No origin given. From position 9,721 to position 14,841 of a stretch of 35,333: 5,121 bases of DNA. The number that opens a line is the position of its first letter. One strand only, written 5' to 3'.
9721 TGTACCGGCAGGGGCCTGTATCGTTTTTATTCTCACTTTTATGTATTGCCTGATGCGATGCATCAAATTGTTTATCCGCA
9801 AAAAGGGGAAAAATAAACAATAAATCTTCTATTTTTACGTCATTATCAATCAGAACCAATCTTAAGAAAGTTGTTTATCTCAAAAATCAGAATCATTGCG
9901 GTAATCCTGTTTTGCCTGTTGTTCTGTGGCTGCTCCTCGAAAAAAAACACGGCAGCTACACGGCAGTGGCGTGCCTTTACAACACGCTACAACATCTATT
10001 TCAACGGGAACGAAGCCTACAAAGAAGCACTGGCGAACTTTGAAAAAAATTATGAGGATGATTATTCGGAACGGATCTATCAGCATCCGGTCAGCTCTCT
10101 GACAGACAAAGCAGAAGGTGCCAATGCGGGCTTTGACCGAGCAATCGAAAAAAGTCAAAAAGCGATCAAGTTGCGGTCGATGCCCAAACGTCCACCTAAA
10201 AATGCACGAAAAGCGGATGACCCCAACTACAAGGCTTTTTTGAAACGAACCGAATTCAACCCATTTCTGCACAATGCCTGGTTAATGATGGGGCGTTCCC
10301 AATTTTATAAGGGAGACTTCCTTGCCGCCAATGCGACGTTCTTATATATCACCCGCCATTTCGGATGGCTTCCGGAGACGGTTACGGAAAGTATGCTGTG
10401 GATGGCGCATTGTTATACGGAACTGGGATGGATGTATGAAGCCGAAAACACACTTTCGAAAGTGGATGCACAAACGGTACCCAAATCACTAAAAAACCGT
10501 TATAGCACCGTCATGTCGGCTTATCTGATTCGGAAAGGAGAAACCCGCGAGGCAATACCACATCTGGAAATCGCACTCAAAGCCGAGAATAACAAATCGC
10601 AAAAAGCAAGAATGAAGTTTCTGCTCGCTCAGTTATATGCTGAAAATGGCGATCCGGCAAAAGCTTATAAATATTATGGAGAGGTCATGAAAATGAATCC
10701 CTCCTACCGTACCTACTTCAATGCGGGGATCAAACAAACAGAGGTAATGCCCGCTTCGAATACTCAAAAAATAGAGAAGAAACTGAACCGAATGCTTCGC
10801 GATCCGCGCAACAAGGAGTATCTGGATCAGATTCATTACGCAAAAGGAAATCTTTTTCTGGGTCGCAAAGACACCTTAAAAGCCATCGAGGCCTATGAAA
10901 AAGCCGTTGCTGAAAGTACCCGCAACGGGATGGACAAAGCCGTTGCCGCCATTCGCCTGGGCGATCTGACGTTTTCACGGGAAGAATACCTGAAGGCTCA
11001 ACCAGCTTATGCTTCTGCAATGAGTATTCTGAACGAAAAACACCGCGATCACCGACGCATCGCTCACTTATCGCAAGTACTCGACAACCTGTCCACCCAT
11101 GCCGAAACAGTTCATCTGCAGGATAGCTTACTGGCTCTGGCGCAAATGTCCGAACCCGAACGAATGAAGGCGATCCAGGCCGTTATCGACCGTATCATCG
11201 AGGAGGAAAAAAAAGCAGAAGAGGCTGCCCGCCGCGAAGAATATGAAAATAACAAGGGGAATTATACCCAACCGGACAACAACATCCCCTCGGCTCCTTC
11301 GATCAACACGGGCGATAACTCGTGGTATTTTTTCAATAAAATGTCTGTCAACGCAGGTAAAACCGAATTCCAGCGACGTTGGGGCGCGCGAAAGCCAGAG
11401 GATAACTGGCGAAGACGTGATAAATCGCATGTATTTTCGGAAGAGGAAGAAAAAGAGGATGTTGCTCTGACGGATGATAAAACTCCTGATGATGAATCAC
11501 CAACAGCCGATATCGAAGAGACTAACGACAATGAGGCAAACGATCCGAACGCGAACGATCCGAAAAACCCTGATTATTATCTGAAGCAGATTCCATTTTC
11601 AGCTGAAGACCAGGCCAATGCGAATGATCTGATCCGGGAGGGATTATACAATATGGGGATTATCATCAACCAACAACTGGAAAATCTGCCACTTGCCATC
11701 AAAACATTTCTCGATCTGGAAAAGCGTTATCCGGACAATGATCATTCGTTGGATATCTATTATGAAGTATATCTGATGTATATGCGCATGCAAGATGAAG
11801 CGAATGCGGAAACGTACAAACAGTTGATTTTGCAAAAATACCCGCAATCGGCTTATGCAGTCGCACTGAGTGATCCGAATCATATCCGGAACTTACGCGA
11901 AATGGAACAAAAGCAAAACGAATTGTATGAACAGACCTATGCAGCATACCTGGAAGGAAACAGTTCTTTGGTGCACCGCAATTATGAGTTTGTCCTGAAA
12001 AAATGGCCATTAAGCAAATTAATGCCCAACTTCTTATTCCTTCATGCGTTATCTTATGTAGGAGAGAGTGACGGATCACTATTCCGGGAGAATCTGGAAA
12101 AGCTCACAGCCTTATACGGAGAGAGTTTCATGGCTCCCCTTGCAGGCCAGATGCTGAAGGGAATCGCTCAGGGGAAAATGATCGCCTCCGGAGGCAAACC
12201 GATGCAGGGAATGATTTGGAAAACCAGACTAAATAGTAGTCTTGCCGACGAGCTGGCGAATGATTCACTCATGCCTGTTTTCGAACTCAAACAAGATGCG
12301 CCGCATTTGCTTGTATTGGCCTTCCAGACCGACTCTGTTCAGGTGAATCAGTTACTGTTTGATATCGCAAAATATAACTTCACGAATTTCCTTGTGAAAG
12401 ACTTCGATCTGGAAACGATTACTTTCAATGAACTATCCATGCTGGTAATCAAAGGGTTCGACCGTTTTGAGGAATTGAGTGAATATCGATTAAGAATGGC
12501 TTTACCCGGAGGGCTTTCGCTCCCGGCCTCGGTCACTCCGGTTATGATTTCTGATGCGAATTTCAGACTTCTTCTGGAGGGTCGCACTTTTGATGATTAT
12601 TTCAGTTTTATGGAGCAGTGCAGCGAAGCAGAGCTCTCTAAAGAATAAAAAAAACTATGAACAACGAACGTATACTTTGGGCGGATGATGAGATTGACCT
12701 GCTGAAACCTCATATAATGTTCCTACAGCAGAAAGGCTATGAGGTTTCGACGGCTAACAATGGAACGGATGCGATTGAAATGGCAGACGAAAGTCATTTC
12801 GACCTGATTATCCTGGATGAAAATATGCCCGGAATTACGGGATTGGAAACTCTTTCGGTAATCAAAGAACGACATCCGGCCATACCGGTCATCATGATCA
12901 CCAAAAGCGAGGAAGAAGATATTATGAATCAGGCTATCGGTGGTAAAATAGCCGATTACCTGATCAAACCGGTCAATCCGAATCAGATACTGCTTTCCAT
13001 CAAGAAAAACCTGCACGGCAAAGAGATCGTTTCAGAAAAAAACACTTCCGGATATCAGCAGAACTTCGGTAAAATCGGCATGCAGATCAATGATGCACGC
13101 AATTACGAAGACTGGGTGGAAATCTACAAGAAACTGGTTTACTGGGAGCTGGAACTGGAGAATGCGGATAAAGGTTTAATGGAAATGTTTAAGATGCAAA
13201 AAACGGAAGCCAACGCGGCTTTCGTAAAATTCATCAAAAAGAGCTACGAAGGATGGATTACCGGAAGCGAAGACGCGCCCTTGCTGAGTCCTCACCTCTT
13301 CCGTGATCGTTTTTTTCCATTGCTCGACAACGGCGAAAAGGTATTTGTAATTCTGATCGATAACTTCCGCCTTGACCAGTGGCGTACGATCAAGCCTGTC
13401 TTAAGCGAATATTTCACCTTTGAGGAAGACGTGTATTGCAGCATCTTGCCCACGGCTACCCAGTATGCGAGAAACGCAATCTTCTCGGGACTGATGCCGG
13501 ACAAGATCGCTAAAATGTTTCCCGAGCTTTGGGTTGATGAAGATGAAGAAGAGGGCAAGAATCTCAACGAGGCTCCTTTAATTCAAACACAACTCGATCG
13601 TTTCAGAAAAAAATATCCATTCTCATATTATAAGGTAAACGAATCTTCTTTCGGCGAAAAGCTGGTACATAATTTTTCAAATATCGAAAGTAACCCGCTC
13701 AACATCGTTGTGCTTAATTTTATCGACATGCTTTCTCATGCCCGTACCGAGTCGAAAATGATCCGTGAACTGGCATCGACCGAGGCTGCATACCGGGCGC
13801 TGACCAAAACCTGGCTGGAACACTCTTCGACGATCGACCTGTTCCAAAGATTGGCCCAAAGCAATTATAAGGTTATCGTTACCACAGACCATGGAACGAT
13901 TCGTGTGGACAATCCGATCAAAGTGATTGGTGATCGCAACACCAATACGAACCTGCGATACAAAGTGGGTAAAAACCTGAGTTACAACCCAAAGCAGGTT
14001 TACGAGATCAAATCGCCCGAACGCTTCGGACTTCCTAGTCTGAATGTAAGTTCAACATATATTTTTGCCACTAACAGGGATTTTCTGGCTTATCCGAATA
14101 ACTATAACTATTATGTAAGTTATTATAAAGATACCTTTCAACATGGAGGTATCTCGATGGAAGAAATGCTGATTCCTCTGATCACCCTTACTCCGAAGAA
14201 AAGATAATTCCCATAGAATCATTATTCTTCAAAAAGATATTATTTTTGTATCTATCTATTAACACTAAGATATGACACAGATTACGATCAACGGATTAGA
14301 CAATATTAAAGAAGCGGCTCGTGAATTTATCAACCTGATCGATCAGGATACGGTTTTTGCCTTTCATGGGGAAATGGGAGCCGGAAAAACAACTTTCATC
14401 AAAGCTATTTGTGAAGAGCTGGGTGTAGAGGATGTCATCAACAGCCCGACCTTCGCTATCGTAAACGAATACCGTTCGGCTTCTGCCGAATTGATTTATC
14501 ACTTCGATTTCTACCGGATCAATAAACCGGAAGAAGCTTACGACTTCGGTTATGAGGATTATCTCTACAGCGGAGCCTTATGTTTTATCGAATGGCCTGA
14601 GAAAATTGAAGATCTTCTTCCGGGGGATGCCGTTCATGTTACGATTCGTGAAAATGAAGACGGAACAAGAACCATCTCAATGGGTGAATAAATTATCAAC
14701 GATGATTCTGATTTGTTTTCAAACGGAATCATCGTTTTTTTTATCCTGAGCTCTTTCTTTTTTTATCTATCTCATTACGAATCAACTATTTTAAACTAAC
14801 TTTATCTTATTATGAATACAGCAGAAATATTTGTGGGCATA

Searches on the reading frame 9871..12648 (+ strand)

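Call 54: search_protein_families(library=pfam, proteins=[window:9871-12648:+], max_evalue=0.00001)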
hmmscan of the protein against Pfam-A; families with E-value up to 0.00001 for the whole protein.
window:9871-12648:+ (925 aa): 5 families
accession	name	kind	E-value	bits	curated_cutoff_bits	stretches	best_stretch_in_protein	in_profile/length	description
PF13432.12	TPR_16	-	8.2e-11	42.6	32.7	0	219-269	7-54/65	Tetratricopeptide repeat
PF13424.12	TPR_12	-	7.8e-07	29.6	30.1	0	217-275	11-74/77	Tetratricopeptide repeat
PF13181.12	TPR_8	-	7.9e-07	29.2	25.7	0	246-278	1-33/34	Tetratricopeptide repeat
PF13428.12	TPR_14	-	1.7e-06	28.5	23.5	0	250-281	5-36/44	Tetratricopeptide repeat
PF14559.12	TPR_19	-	9.5e-06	26.3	25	0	219-277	1-56/68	Tetratricopeptide repeat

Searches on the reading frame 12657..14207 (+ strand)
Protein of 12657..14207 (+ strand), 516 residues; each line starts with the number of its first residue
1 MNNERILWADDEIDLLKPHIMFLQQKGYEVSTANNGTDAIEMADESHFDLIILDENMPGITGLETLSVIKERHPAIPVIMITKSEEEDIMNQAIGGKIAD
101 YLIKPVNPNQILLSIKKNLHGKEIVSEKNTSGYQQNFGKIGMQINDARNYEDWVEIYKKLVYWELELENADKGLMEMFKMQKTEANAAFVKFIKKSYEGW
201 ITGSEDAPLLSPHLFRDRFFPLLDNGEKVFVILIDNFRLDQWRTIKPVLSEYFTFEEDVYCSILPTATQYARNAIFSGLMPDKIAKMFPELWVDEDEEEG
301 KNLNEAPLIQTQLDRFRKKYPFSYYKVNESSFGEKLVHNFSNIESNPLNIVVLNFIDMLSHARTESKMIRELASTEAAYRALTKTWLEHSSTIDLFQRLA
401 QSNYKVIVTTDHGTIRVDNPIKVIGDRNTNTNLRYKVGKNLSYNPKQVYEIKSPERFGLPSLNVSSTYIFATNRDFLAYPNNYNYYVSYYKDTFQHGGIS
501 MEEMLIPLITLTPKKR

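Call 54: search_protein_families(library=pfam, proteins=[window:12657-14207:+], max_evalue=0.00001)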
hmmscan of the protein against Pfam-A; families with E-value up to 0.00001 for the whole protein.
window:12657-14207:+ (516 aa): 2 families
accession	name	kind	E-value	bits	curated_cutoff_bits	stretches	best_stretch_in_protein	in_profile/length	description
PF08665.17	PglZ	-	4.9e-39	134.6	25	1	227-420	1-178/179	PglZ domain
PF00072.30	Response_reg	-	1.5e-26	93.2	30.2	1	6-115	1-110/111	Response regulator receiver domain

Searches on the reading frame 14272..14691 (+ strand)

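Call 54: search_protein_families(library=pfam, proteins=[window:14272-14691:+], max_evalue=0.00001)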
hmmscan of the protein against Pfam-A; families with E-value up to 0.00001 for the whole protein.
window:14272-14691:+ (139 aa): 1 family
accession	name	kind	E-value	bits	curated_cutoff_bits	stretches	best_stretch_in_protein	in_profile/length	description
PF02367.23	TsaE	-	1.8e-41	141.5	26.6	1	10-134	5-127/128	Threonylcarbamoyl adenosine biosynthesis protein TsaE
